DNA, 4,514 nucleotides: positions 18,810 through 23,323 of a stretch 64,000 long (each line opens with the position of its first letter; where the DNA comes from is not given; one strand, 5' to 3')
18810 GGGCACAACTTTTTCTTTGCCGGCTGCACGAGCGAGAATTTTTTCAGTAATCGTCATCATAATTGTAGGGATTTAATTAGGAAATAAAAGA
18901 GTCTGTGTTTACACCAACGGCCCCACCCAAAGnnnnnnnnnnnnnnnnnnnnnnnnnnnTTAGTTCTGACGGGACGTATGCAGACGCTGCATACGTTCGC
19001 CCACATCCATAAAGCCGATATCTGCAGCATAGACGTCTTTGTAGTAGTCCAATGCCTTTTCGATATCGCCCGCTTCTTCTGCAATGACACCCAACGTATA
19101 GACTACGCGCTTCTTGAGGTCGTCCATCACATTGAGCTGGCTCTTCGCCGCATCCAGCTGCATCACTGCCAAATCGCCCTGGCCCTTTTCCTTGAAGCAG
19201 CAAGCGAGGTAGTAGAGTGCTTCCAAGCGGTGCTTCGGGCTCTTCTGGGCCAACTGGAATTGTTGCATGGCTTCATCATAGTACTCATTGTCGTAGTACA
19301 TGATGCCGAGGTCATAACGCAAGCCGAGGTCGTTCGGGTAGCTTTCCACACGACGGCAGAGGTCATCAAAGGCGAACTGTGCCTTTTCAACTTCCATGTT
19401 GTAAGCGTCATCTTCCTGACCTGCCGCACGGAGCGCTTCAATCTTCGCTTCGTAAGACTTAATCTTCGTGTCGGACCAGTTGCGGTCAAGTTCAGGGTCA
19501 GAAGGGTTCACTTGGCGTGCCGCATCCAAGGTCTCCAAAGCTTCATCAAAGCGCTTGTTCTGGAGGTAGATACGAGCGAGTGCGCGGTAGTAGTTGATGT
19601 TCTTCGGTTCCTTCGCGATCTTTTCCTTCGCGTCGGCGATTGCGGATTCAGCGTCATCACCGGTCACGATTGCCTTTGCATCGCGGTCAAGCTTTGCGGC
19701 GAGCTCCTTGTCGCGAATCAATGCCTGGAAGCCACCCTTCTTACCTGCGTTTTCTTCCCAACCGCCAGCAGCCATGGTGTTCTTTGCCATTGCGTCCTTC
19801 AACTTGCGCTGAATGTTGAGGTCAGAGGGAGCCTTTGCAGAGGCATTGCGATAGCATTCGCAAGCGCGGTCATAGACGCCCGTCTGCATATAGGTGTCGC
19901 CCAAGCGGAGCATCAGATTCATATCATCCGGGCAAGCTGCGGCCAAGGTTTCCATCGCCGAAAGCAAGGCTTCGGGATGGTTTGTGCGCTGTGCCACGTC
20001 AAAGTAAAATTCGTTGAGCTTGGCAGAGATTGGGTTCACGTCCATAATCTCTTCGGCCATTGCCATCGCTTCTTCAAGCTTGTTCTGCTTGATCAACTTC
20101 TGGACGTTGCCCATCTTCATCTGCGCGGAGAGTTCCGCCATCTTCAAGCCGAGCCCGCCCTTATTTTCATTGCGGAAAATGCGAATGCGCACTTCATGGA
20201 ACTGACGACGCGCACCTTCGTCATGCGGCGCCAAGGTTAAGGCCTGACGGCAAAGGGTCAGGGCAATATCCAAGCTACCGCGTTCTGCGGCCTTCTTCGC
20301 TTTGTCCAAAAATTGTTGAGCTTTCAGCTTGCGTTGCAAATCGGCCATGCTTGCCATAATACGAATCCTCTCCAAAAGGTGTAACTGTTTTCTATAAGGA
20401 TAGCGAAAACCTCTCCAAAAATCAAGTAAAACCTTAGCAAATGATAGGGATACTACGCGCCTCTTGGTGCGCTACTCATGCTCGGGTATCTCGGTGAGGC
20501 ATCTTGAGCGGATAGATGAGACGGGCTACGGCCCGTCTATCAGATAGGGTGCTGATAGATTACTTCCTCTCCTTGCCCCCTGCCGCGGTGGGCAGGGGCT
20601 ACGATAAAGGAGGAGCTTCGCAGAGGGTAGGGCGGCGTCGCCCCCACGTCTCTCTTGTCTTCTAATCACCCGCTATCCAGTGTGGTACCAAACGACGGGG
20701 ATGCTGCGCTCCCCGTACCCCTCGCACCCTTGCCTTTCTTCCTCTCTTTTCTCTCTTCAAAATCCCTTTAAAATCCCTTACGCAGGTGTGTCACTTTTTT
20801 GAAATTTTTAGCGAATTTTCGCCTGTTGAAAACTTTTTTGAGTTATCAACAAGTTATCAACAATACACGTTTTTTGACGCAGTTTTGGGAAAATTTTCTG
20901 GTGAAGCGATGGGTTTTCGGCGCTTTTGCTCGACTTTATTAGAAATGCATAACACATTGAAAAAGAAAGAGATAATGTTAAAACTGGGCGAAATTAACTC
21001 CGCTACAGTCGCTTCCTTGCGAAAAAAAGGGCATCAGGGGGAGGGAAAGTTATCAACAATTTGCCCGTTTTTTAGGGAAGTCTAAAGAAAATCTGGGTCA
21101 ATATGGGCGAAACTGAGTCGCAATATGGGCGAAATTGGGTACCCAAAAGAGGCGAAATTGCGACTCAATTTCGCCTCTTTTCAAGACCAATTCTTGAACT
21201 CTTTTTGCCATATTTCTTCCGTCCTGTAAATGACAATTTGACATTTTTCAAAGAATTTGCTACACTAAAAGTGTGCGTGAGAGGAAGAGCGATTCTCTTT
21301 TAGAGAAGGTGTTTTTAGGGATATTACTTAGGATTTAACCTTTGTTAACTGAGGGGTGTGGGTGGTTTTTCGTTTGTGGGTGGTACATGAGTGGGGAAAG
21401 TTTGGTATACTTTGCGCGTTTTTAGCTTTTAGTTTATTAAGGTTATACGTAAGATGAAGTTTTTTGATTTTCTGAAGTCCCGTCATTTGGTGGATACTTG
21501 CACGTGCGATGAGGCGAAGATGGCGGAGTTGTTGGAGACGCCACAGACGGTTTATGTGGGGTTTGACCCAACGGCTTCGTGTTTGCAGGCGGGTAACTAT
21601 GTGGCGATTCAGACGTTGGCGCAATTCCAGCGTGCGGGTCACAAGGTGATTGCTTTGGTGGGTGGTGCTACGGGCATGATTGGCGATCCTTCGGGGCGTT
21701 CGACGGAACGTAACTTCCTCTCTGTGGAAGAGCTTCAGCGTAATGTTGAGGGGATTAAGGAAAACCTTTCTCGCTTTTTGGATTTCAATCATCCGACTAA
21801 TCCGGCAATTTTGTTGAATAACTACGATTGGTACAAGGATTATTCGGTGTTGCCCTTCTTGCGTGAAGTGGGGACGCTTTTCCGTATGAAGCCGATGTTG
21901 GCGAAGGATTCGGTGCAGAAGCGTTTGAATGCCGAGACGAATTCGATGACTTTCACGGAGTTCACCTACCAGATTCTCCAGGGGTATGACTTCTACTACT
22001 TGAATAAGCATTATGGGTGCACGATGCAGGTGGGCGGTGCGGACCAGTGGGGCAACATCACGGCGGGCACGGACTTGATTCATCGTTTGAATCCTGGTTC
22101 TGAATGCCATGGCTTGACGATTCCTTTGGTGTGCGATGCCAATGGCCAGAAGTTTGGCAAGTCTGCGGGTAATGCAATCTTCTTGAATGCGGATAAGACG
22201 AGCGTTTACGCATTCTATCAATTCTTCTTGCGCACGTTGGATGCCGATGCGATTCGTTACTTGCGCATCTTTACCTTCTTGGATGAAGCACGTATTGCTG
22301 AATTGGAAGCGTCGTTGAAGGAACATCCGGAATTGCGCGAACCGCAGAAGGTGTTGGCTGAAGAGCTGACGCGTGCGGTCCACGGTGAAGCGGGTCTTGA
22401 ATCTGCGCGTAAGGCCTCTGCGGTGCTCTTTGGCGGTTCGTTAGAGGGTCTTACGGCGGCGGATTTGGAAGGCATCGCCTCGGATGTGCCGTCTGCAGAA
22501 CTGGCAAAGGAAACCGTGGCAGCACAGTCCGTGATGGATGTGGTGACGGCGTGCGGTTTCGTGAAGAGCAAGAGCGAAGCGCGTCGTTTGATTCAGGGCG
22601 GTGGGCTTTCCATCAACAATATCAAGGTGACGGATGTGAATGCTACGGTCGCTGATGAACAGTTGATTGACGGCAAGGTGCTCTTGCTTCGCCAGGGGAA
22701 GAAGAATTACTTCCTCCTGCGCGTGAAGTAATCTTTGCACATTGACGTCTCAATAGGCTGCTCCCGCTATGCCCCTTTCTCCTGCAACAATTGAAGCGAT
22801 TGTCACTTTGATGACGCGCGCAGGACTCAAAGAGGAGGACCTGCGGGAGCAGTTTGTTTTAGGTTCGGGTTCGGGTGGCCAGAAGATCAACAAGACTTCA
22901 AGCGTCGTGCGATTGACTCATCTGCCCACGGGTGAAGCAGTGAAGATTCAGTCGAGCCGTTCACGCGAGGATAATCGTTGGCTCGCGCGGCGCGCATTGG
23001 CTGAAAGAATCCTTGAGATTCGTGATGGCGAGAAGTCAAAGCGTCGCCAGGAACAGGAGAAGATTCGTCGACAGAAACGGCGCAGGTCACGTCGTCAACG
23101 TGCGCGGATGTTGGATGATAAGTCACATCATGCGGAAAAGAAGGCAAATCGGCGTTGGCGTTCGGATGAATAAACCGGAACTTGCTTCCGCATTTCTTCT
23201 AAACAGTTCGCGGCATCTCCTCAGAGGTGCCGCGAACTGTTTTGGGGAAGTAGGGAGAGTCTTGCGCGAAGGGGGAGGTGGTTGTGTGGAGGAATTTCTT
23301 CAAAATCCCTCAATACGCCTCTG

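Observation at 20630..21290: Two copies of a 0.55-0.65 kb non-coding element with DnaA-box-like 9-mers plus 22-bp iterons (plasmid-origin-like architecture)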

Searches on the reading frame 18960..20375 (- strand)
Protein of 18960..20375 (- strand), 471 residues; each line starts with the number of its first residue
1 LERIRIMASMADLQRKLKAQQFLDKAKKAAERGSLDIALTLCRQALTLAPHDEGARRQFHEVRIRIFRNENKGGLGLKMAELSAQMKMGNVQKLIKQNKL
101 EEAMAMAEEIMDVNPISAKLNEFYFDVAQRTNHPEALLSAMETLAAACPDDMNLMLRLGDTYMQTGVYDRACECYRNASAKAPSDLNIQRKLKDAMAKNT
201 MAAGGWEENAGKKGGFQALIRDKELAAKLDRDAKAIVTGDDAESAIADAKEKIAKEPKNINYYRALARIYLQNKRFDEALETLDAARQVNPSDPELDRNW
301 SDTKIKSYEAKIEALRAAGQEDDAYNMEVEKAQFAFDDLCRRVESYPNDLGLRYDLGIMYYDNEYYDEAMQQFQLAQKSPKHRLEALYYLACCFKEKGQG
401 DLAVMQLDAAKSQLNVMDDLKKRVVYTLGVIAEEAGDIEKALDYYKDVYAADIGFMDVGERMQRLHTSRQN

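Call 74: search_protein_families(library=pfam, proteins=[window:18960-20375:-], max_evalue=0.01)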
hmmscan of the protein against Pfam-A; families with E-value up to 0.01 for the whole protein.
window:18960-20375:- (471 aa): 21 families
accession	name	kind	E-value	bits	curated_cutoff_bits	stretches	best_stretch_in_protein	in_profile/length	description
PF13428.12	TPR_14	-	1.4e-19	69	23.5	1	262-298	3-39/44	Tetratricopeptide repeat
PF07719.23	TPR_2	-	2.2e-18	65.2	27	1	262-293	3-34/34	Tetratricopeptide repeat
PF14559.12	TPR_19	-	1.3e-15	57.9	25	1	241-296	6-61/68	Tetratricopeptide repeat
PF13424.12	TPR_12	-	3.2e-13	50.1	30.1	0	256-287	41-72/77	Tetratricopeptide repeat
PF00515.34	TPR_1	-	7.2e-12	45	27.8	1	263-293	4-34/34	Tetratricopeptide repeat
PF13432.12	TPR_16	-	1.2e-11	45.3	32.7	1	241-294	12-65/65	Tetratricopeptide repeat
PF14561.12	TPR_20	-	1.4e-11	45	25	0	244-283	6-45/90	Tetratricopeptide repeat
PF13371.12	TPR_9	-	1.1e-10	41.8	35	0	128-185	5-62/73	Tetratricopeptide repeat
PF13181.12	TPR_8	-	2.4e-10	40.1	25.7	0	155-178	4-27/34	Tetratricopeptide repeat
PF13176.12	TPR_7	-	2.4e-09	37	27.9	1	155-185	2-34/36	Tetratricopeptide repeat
PF13431.12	TPR_17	-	3.2e-08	33.6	24.4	1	253-281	6-34/34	Tetratricopeptide repeat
PF23914.1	TPR_CcmH_CycH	-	1.8e-07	31.6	42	1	223-310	13-100/158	Cytochrome c-type biogenesis protein H TPR domain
PF20225.4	DUF6584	-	2.6e-07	31.3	27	1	331-377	18-64/171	Family of unknown function (DUF6584)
PF13414.12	TPR_11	-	3e-06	27.2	26.8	1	159-195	1-37/42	TPR repeat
PF12895.13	ANAPC3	-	3.4e-06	27.7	27.2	0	251-288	13-51/82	Anaphase-promoting complex, cyclosome, subunit 3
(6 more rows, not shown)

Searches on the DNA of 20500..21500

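Call 31: search_rna_families(source=window, start=20500, end=21500, threshold=evalue, max_evalue=1)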
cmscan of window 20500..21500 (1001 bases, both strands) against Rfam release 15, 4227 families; matches with E-value up to 1: 4.
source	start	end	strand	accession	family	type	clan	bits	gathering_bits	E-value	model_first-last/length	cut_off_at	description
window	21145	21181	-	RF03623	mir-1252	Gene; miRNA;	-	25.2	70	0.12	1-65/65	no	mir-1252 microRNA precursor family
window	21105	21176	-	RF03694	mir-266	Gene; miRNA;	-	21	80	0.34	1-83/83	no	mir-266 microRNA precursor family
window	21144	21182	+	RF00896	mir-787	Gene; miRNA;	-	19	57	0.92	1-72/72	no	mir-787 microRNA precursor family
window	21142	21235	-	RF02637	EF0408_EF0409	Gene; sRNA;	-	15.2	440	0.22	1-412/412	no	Enterococcus sRNA EF0408_EF0409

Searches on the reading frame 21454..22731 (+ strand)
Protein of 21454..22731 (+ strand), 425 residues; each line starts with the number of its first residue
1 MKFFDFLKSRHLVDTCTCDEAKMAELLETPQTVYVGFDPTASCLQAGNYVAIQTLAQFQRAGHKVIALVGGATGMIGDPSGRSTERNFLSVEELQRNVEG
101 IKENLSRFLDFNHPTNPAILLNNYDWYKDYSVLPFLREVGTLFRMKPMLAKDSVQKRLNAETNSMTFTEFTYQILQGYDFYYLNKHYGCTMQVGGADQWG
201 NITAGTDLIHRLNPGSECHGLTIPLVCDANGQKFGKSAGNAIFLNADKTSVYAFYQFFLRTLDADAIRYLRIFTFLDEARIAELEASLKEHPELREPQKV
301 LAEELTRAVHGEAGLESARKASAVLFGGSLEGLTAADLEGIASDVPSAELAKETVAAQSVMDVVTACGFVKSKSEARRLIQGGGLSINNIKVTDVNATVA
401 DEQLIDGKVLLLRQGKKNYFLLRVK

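Call 44: find_encoding_contigs(protein=window:21454-22731:+, flank=3000, max_places=6)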
Protein window:21454-22731:+ (425 aa): 10 contigs read that carry it; 6 places shown.
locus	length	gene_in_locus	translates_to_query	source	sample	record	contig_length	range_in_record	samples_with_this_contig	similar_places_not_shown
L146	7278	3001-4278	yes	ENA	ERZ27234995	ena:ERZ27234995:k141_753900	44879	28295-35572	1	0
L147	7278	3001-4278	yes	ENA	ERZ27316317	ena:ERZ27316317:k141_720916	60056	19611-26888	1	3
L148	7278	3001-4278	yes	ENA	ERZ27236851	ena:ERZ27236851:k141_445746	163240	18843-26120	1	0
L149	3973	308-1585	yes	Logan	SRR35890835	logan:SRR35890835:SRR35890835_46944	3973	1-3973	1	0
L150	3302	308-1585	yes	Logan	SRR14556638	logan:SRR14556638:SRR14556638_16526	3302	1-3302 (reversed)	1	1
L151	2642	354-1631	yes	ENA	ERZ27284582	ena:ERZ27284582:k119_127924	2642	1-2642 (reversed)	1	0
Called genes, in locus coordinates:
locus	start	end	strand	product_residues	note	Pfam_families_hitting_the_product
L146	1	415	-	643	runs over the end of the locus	PF00330:Aconitase, PF00694:Aconitase_C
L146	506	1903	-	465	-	PF00515:TPR_1 (faint), PF07719:TPR_2 (faint), PF12895:ANAPC3 (faint), PF13174:TPR_6 (faint), PF13181:TPR_8 (faint), PF13424:TPR_12 (faint), PF14559:TPR_19, PF13428:TPR_14 (weak), +10 more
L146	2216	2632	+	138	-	-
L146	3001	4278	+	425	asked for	PF00579:tRNA-synt_1b, PF16714:TyrRSs_C (faint), PF22421:SYY_C-terminal, PF01479:S4 (weak)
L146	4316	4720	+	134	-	PF00472:RF-1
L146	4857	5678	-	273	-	PF00005:ABC_tran, PF02463:SMC_N (weak), PF13304:AAA_21 (faint), PF08352:oligo_HPY (weak)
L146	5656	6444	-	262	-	PF03544:TonB_C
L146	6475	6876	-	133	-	PF02472:ExbD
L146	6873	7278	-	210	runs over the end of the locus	PF01618:MotA_ExbB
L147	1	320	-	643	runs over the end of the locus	PF00330:Aconitase, PF00694:Aconitase_C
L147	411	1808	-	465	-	PF00515:TPR_1 (faint), PF07719:TPR_2 (faint), PF12895:ANAPC3 (faint), PF13174:TPR_6 (faint), PF13181:TPR_8 (faint), PF13424:TPR_12 (faint), PF14559:TPR_19, PF13428:TPR_14 (weak), +10 more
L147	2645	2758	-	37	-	-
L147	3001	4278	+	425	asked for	PF00579:tRNA-synt_1b, PF16714:TyrRSs_C (faint), PF22421:SYY_C-terminal, PF01479:S4 (weak)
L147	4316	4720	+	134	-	PF00472:RF-1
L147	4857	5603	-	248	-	PF02463:SMC_N (weak), PF00005:ABC_tran, PF13304:AAA_21 (faint), PF08352:oligo_HPY (weak)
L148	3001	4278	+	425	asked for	PF00579:tRNA-synt_1b, PF16714:TyrRSs_C (faint), PF22421:SYY_C-terminal, PF01479:S4 (weak)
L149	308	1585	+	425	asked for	PF00579:tRNA-synt_1b, PF16714:TyrRSs_C (faint), PF22421:SYY_C-terminal, PF01479:S4 (weak)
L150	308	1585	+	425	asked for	PF00579:tRNA-synt_1b, PF16714:TyrRSs_C (faint), PF22421:SYY_C-terminal, PF01479:S4 (weak)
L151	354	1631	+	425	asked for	PF00579:tRNA-synt_1b, PF16714:TyrRSs_C (faint), PF22421:SYY_C-terminal, PF01479:S4 (weak)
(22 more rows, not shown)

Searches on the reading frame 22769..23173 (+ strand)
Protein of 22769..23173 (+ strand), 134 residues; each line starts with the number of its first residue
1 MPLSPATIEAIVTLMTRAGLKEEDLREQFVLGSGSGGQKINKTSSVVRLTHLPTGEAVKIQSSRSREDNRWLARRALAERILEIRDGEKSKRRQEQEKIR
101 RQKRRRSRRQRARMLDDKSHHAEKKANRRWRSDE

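Call 74: search_protein_families(library=pfam, proteins=[window:22769-23173:+], max_evalue=0.01)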
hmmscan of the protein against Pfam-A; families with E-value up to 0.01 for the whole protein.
window:22769-23173:+ (134 aa): 1 family
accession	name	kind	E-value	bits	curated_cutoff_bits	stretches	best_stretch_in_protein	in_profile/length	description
PF00472.26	RF-1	-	3.7e-22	78.9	35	1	20-113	7-102/116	RF-1 domain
